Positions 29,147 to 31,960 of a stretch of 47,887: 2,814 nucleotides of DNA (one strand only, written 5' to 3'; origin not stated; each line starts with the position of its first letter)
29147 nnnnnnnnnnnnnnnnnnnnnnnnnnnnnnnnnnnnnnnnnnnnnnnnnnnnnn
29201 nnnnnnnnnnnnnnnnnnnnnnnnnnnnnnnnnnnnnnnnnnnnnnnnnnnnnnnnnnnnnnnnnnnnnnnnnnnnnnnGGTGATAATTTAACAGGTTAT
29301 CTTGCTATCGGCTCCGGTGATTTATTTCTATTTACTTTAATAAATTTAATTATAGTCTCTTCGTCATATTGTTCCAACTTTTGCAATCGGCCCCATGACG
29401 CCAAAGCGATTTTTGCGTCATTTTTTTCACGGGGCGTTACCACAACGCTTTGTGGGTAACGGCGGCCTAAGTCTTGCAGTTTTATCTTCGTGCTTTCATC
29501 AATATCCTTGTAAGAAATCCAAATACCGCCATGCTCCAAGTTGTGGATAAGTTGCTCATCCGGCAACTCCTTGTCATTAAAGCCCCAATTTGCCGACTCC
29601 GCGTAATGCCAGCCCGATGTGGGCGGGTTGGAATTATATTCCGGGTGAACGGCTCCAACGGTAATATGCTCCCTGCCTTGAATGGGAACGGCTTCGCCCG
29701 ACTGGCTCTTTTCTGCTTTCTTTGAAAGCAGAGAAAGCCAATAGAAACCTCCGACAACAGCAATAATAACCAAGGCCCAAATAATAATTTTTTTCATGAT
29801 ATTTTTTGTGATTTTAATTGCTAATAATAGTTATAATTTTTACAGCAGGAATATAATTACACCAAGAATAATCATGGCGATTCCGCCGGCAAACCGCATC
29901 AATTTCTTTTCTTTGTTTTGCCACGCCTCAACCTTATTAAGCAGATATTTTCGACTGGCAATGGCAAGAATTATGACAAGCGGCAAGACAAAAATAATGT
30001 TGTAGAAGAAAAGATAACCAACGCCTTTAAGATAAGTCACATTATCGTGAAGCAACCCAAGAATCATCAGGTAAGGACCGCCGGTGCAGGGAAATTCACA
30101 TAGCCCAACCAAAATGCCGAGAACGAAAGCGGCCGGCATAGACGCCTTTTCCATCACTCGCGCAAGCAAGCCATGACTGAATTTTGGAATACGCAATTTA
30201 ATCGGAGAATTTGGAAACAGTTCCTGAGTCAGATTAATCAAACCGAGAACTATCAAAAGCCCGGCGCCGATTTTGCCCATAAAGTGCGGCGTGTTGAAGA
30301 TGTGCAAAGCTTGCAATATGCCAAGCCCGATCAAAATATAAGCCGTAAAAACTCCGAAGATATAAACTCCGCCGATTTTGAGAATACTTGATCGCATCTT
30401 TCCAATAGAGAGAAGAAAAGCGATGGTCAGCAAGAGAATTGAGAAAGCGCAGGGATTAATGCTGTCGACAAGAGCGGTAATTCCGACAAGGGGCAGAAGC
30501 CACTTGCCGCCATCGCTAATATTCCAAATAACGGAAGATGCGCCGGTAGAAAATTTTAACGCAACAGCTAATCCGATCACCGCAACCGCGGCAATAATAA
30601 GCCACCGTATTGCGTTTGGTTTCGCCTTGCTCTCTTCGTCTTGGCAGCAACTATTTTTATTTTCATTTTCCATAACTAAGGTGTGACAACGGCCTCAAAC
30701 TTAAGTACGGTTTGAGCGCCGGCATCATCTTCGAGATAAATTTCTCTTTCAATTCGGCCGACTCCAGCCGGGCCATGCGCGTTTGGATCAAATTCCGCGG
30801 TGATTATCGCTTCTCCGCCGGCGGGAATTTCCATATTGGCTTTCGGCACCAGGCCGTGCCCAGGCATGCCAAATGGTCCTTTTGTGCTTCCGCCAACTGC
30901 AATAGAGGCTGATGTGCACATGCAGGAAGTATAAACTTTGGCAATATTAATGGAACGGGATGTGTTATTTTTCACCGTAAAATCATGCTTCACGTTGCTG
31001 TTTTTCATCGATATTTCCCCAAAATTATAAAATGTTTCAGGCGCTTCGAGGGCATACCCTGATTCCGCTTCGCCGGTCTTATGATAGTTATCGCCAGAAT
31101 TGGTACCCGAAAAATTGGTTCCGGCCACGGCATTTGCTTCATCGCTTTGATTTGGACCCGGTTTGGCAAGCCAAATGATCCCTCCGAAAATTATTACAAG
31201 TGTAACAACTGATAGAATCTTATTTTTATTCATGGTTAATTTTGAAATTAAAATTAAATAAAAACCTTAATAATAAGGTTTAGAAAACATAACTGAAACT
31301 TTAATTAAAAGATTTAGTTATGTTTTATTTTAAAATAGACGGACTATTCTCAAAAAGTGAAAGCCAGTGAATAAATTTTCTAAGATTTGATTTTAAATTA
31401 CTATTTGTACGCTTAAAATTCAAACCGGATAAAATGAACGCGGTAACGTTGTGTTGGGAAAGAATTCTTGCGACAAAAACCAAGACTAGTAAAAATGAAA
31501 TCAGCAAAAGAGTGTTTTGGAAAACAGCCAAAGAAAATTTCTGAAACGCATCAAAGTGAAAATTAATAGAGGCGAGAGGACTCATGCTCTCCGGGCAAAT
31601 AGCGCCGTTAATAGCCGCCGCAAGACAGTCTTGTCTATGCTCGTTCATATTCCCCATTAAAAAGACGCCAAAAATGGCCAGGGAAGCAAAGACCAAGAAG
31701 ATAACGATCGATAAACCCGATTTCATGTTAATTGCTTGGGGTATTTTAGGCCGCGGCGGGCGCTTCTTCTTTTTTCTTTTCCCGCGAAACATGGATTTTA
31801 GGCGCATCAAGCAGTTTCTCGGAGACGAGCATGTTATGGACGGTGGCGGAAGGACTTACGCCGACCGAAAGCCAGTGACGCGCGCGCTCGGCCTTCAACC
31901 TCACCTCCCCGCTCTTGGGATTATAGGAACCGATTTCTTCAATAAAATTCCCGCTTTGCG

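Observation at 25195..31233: Composite copper / extracytoplasmic-thiol cluster in a genome context without respiratory genes in view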

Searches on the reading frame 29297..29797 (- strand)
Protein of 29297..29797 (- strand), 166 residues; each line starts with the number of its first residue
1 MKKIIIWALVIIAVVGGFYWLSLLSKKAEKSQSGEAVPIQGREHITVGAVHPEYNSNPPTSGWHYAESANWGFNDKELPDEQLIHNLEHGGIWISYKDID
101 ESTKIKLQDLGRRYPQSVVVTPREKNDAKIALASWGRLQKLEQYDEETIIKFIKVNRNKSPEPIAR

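Call 3: search_protein_families(library=pfam, proteins=[window:29297-29797:-], max_evalue=0.01)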
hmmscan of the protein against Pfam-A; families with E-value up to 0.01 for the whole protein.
window:29297-29797:- (166 aa): 1 family
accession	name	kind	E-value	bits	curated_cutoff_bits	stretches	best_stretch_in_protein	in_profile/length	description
PF11303.13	DUF3105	-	4.6e-27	95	25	1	53-163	9-124/130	Protein of unknown function (DUF3105)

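Call 4: search_protein_families(library=ncbifam, proteins=[window:29297-29797:-], max_evalue=0.01)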
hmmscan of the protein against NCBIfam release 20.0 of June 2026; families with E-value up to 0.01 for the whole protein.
window:29297-29797:- (166 aa): 0 families

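Call 40: search_solved_structures(query=window:29297-29797:-, max_evalue=1)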
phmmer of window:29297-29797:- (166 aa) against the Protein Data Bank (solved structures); distinct sequences matched with E-value up to 1: 2.
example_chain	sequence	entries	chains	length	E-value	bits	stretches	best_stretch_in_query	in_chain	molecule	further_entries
1qfj_A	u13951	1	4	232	0.27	14.4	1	74-145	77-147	PROTEIN (FLAVIN REDUCTASE)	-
5uzg_B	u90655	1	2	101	0.87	12.7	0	95-129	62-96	AT27789p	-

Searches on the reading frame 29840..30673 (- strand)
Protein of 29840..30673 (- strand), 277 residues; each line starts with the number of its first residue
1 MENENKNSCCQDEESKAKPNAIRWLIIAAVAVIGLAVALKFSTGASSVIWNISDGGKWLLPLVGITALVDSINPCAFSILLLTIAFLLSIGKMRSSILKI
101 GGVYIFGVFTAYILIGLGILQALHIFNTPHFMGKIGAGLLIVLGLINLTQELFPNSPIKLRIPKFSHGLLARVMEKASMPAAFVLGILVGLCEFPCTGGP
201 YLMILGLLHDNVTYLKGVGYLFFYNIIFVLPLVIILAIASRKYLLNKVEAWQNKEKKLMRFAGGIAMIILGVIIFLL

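Call 3: search_protein_families(library=pfam, proteins=[window:29840-30673:-], max_evalue=0.01)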
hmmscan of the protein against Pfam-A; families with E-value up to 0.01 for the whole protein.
window:29840-30673:- (277 aa): 2 families
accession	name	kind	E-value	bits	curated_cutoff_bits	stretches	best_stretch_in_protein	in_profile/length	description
PF11139.14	SfLAP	-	1.7e-05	24.8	35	1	66-254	4-190/213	Sap, sulfolipid-1-addressing protein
PF02683.22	DsbD_TM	-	0.00031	20.5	27.1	1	67-261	12-205/219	Cytochrome C biogenesis protein transmembrane domain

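Call 4: search_protein_families(library=ncbifam, proteins=[window:29840-30673:-], max_evalue=0.01)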
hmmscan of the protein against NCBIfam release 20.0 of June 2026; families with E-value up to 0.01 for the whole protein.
window:29840-30673:- (277 aa): 2 families
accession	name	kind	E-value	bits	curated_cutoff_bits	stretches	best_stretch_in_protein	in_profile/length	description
NF040495.1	tranport_ArsG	equivalog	3.1e-07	30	200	1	68-275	15-221/225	aromatic aminobenezylarsenical efflux permease ArsG family transporter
NF001419.0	PRK00293.1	subfamily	0.00048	18.8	330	1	71-276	183-381/574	protein-disulfide reductase DsbD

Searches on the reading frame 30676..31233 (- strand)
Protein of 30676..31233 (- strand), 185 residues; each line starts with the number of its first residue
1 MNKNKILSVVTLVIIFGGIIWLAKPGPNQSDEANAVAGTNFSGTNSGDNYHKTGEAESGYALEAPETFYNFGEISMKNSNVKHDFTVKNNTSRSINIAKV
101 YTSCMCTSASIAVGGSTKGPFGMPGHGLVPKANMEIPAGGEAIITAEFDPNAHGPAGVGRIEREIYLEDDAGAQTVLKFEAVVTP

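Call 3: search_protein_families(library=pfam, proteins=[window:30676-31233:-], max_evalue=0.01)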
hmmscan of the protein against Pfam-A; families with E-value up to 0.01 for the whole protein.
window:30676-31233:- (185 aa): 2 families
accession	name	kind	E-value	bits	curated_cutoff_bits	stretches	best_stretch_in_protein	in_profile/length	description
PF07610.17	DUF1573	-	2.3e-10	40.8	26.1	1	64-111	3-49/98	Protein of unknown function (DUF1573)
PF22544.2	HYDIN_VesB_CFA65-like_Ig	-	0.0002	22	25.5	0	66-111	7-53/100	HYDIN/CFA65/VesB-like, Ig-like domain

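Call 4: search_protein_families(library=ncbifam, proteins=[window:30676-31233:-], max_evalue=0.01)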
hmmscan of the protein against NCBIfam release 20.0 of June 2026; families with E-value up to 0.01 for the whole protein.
window:30676-31233:- (185 aa): 1 family
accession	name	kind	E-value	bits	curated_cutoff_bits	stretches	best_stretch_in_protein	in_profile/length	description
NF041425.1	OS_HP2_seleno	subfamily_domain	3.7e-10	40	100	1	65-111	2-47/98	OS_HP2 family (seleno)protein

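Call 41: search_solved_structures(query=window:30676-31233:-, max_evalue=1)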
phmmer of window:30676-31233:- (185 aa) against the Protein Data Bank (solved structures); distinct sequences matched with E-value up to 1: 3.
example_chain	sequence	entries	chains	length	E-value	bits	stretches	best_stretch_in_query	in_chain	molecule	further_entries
6rqm_B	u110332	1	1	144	0.072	16.5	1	72-130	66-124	A blocking anti-CTLA-4 nanobody (KN044)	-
4rjw_A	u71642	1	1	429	0.52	13.7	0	48-93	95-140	Porin O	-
4rjx_A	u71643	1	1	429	0.73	13.2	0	48-93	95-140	Porin O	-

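Call 57: predict_structure(alignment_id=A3)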
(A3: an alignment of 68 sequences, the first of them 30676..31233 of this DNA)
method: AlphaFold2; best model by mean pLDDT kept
length: 185 residues; sequences in the alignment: 68
mean_pLDDT: 86.1   pTM: 0.66
mean pLDDT of the five models: 86.1, 86.1, 85.7, 85.6, 85.1
residues with pLDDT >= 90: 121; 70-90: 28; 50-70: 28; < 50: 8
segments of 3 or more residues with pLDDT < 50: none
pLDDT, mean of each block of 10 residues (from residue 1): 82 91 74 54 52 53 95 91 98 97 96 97 86 97 97 91 97 96 96
secondary structure, 60 per line:
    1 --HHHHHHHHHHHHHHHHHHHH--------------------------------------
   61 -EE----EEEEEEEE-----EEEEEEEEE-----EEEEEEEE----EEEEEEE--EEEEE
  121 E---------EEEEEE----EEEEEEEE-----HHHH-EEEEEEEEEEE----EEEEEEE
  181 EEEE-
elements in order: H3-22 E68-75 E81-89 E95-102 E107-113 E116-121 E131-136 E141-148 H154-157 E159-169 E174-184

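Call 60: fold_search(model_id=the predicted structure, library=pdb)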
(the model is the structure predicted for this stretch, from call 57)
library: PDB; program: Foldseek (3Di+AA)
matches with E <= 10: 1720; with E <= 0.001: 117
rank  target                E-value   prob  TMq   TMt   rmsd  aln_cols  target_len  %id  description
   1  2qsv                  2.1e-06  1.00  0.49  0.41   2.4       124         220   15  Crystal structure of protein of unknown function from Porphyromonas gingivalis W83 (released 2007-09-25)
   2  6bqm                  5.0e-06  1.00  0.43  0.19   5.5       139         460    9  Secreted serine protease VesC from Vibrio cholerae (released 2018-11-28)
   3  7som_D                9.6e-06  1.00  0.43  0.06   3.2       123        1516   17  Ciliary C2 central pair apparatus isolated from Chlamydomonas reinhardtii (released 2022-04-13)
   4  3qbt_F                1.0e-05  1.00  0.45  0.58   3.4       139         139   15  Crystal structure of OCRL1 540-678 in complex with Rab8a:GppNHp (released 2011-03-23)
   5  8jmw_A                1.2e-05  1.00  0.42  0.17   3.9       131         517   11  Fibril form of serine peptidase Vpr (released 2023-12-06)
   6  7sqc_F0               1.4e-05  1.00  0.42  0.27   3.8       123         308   15  Ciliary C1 central pair apparatus isolated from Chlamydomonas reinhardtii (released 2022-04-13)
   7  7sqc_T2               2.1e-05  1.00  0.47  0.17   2.6       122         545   16  Ciliary C1 central pair apparatus isolated from Chlamydomonas reinhardtii (released 2022-04-13)
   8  9ijj_4I               2.1e-05  1.00  0.43  0.03   5.9       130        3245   13  In situ structure of the central apparatus in mouse sperm axoneme. (released 2025-06-04)
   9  9ijj_C                2.6e-05  1.00  0.44  0.09   4.1       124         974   10  In situ structure of the central apparatus in mouse sperm axoneme. (released 2025-06-04)
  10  9ijj_4G               2.9e-05  1.00  0.38  0.02   5.7       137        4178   20  In situ structure of the central apparatus in mouse sperm axoneme. (released 2025-06-04)
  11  5l7r_A                3.1e-05  1.00  0.42  0.15   7.7       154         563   10  Crystal structure of BvGH123 (released 2017-03-22)
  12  9fh8_A                3.5e-05  1.00  0.44  0.30   4.2       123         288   10  Crystal structure of the SPD-2 domain of Apis dorsata CEP192 (released 2025-03-26)
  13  7sqc_T3               3.7e-05  1.00  0.46  0.29   2.7       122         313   16  Ciliary C1 central pair apparatus isolated from Chlamydomonas reinhardtii (released 2022-04-13)
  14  5l7u_A                3.7e-05  1.00  0.43  0.16   8.2       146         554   11  Crystal structure of BvGH123 with bound GalNAc (released 2017-03-22)
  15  9fxb_C                3.9e-05  1.00  0.39  0.37   4.7       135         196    7  Cryo-EM structure of the type 1 pilus assembly platform as part of the FimI-bound chaperone-usher pilus complex (FimDH (released 2025-06-04)
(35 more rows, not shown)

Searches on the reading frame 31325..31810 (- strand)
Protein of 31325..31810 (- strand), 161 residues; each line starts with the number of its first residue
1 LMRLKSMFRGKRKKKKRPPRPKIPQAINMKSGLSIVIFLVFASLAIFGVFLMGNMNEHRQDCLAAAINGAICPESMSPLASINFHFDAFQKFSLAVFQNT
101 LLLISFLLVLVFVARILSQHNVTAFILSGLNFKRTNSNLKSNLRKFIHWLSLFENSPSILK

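Call 3: search_protein_families(library=pfam, proteins=[window:31325-31810:-], max_evalue=0.01)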
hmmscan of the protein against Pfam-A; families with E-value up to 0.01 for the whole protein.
window:31325-31810:- (161 aa): 1 family
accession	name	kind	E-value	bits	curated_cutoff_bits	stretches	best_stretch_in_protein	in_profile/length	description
PF00689.26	Cation_ATPase_C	-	0.0017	18.6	27.3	1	16-117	35-136/175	Cation transporting ATPase, C-terminus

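Call 4: search_protein_families(library=ncbifam, proteins=[window:31325-31810:-], max_evalue=0.01)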
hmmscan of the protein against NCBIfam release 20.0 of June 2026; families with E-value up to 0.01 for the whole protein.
window:31325-31810:- (161 aa): 0 families
